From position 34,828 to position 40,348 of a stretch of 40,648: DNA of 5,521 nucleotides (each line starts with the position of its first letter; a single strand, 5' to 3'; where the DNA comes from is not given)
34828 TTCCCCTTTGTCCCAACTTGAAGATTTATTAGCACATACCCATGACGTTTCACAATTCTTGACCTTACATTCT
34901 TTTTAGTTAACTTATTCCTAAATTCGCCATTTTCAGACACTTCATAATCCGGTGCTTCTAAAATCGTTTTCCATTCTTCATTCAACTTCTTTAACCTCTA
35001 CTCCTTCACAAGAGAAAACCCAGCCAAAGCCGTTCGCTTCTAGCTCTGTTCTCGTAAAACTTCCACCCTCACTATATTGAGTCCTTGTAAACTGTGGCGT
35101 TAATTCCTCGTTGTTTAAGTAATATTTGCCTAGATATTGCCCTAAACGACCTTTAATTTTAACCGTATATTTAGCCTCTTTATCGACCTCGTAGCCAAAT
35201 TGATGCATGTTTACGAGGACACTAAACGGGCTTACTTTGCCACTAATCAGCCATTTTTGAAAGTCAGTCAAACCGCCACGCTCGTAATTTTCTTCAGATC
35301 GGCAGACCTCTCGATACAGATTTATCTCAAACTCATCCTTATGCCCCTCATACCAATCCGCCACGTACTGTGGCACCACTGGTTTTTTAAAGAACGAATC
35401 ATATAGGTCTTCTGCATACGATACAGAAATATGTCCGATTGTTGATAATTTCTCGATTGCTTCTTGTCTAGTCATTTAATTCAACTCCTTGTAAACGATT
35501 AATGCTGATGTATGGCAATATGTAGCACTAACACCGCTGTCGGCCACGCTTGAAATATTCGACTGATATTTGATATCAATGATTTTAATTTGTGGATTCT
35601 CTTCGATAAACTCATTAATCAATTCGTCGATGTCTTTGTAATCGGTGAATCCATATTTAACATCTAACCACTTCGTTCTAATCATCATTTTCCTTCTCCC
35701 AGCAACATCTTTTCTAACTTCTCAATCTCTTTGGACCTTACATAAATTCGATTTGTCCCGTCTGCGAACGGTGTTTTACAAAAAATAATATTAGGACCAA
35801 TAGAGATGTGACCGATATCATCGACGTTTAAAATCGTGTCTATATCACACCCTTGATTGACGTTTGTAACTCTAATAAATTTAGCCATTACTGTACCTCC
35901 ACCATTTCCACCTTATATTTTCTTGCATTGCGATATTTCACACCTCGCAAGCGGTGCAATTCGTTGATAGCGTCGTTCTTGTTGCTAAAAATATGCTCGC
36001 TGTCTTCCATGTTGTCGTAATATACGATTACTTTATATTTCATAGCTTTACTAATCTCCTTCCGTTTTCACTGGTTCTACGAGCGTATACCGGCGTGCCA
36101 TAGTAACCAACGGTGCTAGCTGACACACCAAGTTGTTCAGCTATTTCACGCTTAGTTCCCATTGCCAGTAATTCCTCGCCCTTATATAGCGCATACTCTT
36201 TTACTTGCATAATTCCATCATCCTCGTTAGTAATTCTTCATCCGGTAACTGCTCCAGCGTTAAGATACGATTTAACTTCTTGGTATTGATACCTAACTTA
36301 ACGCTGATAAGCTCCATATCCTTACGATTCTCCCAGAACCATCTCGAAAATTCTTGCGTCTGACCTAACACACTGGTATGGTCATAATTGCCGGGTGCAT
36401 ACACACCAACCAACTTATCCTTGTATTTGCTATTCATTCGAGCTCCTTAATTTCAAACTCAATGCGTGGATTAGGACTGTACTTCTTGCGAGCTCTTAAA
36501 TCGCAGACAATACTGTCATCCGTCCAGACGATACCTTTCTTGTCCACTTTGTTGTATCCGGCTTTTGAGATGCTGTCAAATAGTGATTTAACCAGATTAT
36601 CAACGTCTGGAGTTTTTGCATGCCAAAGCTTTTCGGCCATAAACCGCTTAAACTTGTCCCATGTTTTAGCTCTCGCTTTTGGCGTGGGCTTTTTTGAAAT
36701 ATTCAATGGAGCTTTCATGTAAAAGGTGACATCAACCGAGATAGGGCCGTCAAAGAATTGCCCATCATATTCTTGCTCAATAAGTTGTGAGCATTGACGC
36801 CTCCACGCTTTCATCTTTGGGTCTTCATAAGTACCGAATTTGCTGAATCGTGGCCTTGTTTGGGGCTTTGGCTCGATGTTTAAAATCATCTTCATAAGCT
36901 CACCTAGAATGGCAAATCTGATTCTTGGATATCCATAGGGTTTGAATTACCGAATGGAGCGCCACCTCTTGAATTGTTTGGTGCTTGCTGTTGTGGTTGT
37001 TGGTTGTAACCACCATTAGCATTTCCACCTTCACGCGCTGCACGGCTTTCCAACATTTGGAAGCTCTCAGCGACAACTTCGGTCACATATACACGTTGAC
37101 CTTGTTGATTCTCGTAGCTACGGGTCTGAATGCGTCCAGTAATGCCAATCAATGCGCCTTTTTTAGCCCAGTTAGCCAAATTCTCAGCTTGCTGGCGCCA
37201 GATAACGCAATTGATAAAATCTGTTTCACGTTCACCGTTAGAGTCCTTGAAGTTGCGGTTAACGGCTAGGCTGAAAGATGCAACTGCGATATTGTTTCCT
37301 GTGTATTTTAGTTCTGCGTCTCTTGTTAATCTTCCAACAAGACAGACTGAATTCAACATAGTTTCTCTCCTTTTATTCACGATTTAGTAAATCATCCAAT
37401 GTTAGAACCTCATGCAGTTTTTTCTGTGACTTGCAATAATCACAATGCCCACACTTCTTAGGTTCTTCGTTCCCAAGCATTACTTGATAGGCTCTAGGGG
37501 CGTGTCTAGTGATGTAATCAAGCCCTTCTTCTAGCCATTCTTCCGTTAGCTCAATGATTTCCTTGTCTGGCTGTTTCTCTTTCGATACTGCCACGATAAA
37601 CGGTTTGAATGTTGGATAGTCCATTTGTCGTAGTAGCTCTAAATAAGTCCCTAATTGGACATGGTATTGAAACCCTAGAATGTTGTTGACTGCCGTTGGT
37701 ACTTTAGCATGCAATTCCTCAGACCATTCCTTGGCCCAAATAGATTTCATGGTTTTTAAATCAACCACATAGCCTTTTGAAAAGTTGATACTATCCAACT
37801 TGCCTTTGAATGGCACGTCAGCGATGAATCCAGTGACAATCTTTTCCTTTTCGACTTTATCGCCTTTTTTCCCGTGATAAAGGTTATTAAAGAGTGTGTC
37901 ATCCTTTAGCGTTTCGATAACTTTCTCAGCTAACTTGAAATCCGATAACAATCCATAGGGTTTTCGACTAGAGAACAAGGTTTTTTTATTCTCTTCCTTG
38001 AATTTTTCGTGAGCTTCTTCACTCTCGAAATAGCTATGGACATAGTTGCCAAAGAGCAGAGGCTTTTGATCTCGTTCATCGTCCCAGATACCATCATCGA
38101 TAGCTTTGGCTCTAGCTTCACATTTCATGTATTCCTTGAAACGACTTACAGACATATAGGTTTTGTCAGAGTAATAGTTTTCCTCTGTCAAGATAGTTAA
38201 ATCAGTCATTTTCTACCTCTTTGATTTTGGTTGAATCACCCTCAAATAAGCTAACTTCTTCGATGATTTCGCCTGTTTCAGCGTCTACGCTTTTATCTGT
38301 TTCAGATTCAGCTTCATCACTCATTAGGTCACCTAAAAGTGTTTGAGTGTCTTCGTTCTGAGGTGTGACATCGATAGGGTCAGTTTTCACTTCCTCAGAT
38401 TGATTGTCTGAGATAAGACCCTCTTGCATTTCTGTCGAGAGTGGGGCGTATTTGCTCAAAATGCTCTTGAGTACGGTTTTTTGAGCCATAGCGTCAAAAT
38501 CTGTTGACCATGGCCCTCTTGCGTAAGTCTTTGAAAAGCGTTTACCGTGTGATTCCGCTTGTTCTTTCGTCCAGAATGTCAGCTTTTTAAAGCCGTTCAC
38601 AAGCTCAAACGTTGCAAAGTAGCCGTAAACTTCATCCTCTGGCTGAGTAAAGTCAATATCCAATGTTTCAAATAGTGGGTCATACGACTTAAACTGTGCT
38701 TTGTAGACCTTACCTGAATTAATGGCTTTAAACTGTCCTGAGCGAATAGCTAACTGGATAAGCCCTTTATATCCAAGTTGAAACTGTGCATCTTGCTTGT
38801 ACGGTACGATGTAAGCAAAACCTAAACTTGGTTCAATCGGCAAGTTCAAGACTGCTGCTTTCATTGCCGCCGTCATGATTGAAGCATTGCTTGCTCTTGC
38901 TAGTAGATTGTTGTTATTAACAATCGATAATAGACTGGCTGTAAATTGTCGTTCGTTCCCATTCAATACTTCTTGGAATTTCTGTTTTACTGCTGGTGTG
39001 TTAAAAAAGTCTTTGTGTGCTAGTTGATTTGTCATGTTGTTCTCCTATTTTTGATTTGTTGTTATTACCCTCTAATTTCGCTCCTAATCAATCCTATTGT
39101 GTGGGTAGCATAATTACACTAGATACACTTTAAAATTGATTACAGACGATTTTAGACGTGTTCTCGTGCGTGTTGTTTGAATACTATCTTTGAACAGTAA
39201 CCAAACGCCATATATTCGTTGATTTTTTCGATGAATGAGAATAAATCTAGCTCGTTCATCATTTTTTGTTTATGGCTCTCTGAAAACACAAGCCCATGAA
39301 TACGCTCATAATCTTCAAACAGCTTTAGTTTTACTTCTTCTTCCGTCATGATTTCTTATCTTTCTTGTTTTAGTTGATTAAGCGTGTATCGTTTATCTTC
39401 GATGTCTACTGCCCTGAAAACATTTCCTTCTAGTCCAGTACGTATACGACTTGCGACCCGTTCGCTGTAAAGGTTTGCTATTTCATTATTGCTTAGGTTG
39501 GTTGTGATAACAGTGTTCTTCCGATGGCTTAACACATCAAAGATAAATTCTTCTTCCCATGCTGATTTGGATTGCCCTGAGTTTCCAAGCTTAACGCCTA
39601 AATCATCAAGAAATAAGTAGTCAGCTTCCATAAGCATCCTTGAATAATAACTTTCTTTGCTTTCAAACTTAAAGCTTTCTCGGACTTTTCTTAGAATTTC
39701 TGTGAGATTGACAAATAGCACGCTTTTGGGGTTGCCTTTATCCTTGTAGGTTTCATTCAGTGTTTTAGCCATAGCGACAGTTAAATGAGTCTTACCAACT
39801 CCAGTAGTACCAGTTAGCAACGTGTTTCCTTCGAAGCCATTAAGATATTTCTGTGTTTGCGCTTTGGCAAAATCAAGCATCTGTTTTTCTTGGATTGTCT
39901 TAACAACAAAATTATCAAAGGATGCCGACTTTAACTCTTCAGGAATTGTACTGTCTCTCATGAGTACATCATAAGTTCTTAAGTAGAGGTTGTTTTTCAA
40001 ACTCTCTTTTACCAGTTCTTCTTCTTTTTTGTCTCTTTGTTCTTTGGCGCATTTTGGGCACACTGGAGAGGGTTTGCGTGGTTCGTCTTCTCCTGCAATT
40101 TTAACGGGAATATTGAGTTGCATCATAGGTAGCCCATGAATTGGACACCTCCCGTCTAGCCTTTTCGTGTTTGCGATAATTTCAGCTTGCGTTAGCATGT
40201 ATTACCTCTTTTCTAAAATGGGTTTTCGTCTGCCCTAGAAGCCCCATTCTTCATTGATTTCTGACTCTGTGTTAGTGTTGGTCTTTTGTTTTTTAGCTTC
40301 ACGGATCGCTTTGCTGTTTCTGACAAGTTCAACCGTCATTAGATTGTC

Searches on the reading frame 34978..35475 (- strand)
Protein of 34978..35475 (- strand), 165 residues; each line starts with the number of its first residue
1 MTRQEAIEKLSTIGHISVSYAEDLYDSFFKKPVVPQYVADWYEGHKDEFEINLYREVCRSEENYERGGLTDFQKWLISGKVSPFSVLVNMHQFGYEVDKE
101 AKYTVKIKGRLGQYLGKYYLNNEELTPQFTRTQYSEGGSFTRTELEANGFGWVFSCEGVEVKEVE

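Call 68: search_protein_families(library=pfam, proteins=[window:34978-35475:-], max_evalue=0.001)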
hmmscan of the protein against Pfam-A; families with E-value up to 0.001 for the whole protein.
window:34978-35475:- (165 aa): 1 family
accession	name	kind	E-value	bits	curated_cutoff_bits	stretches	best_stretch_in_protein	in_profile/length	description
PF07852.16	DUF1642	-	1.8e-23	84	27.8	1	30-161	2-137/138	Protein of unknown function (DUF1642)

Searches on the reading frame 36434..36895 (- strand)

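Call 83: search_protein_families(library=phrogs, proteins=[window:36434-36895:-], max_evalue=0.001)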
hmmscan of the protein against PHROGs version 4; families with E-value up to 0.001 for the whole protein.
window:36434-36895:- (153 aa): 5 families
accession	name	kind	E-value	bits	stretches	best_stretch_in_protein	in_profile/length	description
phrog_140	-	DNA, RNA and nucleotide metabolism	6.8e-48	164.2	1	1-153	39-169/219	RusA-like Holliday junction resolvase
phrog_34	-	DNA, RNA and nucleotide metabolism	1.3e-11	45.7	1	1-153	75-195/259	RusA-like Holliday junction resolvase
phrog_38758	-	unknown function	4.1e-11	43.8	1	1-68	1-72/82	-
phrog_11894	-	DNA, RNA and nucleotide metabolism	0.00048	21.4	0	72-118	49-95/122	RusA-like Holliday junction resolvase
phrog_1532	-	unknown function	0.00053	20.7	0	96-152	24-72/80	-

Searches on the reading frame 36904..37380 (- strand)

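Call 83: search_protein_families(library=phrogs, proteins=[window:36904-37380:-], max_evalue=0.001)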
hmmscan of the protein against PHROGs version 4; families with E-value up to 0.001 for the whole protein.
window:36904-37380:- (158 aa): 6 families
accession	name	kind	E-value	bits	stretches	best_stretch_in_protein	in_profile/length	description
phrog_44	-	DNA, RNA and nucleotide metabolism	1e-64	219.9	1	4-158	82-228/271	single strand DNA binding protein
phrog_25370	-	unknown function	3.4e-24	85.3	1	8-55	1-48/48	-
phrog_27667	-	DNA, RNA and nucleotide metabolism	7.1e-21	75.2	1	77-114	1-38/61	single strand DNA binding protein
phrog_12631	-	DNA, RNA and nucleotide metabolism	1.9e-10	41.7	1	7-41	28-62/78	single strand DNA binding protein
phrog_24930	-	unknown function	8.4e-06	27.1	1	28-136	19-118/173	-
phrog_26861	-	unknown function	9.4e-06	26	1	51-92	171-211/242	-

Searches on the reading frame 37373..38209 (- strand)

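Call 6: search_protein_families(library=ncbifam, proteins=[window:37373-38209:-], max_evalue=0.01)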
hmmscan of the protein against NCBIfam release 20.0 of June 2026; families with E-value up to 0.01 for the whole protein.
window:37373-38209:- (278 aa): 0 families

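Call 83: search_protein_families(library=phrogs, proteins=[window:37373-38209:-], max_evalue=0.001)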
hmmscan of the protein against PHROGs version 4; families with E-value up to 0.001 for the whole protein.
window:37373-38209:- (278 aa): 3 families
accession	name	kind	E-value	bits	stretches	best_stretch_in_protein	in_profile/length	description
phrog_1227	-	DNA, RNA and nucleotide metabolism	6.6e-107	357.7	1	6-275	3-267/268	exonuclease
phrog_412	-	DNA, RNA and nucleotide metabolism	3.7e-11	43.9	1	7-229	144-370/440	exonuclease VIII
phrog_69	-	DNA, RNA and nucleotide metabolism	2.1e-06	28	1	13-261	84-319/501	exonuclease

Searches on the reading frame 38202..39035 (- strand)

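Call 6: search_protein_families(library=ncbifam, proteins=[window:38202-39035:-], max_evalue=0.01)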
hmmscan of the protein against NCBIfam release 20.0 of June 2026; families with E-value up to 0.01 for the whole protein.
window:38202-39035:- (277 aa): 2 families
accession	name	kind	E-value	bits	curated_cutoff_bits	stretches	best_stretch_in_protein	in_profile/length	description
TIGR00616.1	rect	subfamily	7.5e-61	206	52.65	1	8-210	31-241/242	recombinase, phage RecT family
NF007351.0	PRK09846.1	equivalog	5.3e-33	114.6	296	1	29-223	51-253/275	recombination protein RecT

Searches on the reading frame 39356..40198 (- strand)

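Call 6: search_protein_families(library=ncbifam, proteins=[window:39356-40198:-], max_evalue=0.01)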
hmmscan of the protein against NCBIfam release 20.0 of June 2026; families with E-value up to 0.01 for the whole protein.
window:39356-40198:- (280 aa): 18 families
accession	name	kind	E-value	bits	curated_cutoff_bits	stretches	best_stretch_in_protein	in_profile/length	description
NF005992.0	PRK08116.1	subfamily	1.3e-25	90.1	189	1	44-253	39-238/269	hypothetical protein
NF005304.0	PRK06835.1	equivalog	2.9e-22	79.2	215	1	81-267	128-320/330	ATP-binding protein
NF005931.1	PRK07952.1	equivalog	3.9e-17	62.6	357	1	67-255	45-225/246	replicative helicase loader DnaC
NF009043.0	PRK12377.1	subfamily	6e-17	62.1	389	1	57-270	34-238/248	ATP-binding protein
NF038214.1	IS21_help_AAA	equivalog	3.8e-14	52.9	200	1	62-243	30-200/232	IS21-like element helper ATPase IstB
TIGR00362.1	DnaA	equivalog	7.5e-13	48.3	343.9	1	62-260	99-266/437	chromosomal replication initiator protein DnaA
NF001154.0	PRK00149.3-3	equivalog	1.6e-12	47.2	410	1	84-257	113-278/462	chromosomal replication initiator protein DnaA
NF005378.0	PRK06921.1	subfamily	2.5e-11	43.2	207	1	74-274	63-259/266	hypothetical protein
NF006505.0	PRK08939.1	equivalog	1.4e-10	40.9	228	1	77-241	109-263/306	primosomal protein DnaI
NF006616.1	PRK09183.1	subfamily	2e-07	30.6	300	1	71-245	52-213/253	IS21-like element helper ATPase IstB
NF009087.0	PRK12422.1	equivalog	2.3e-05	23.8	657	1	92-256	108-264/455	chromosomal replication initiator protein DnaA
NF006038.0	PRK08181.1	subfamily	0.00023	20.5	317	1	83-244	70-218/271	transposase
TIGR02928.1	TIGR02928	subfamily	0.00023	20.2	181.3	1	106-166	23-83/366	orc1/cdc6 family replication initiation protein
TIGR03420.1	DnaA_homol_Hda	equivalog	0.00026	20.6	194.8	1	91-152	11-67/226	DnaA regulatory inactivator Hda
NF003745.1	PRK05342.1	equivalog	0.00037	19.5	359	1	46-148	29-134/418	ATP-dependent Clp protease ATP-binding subunit ClpX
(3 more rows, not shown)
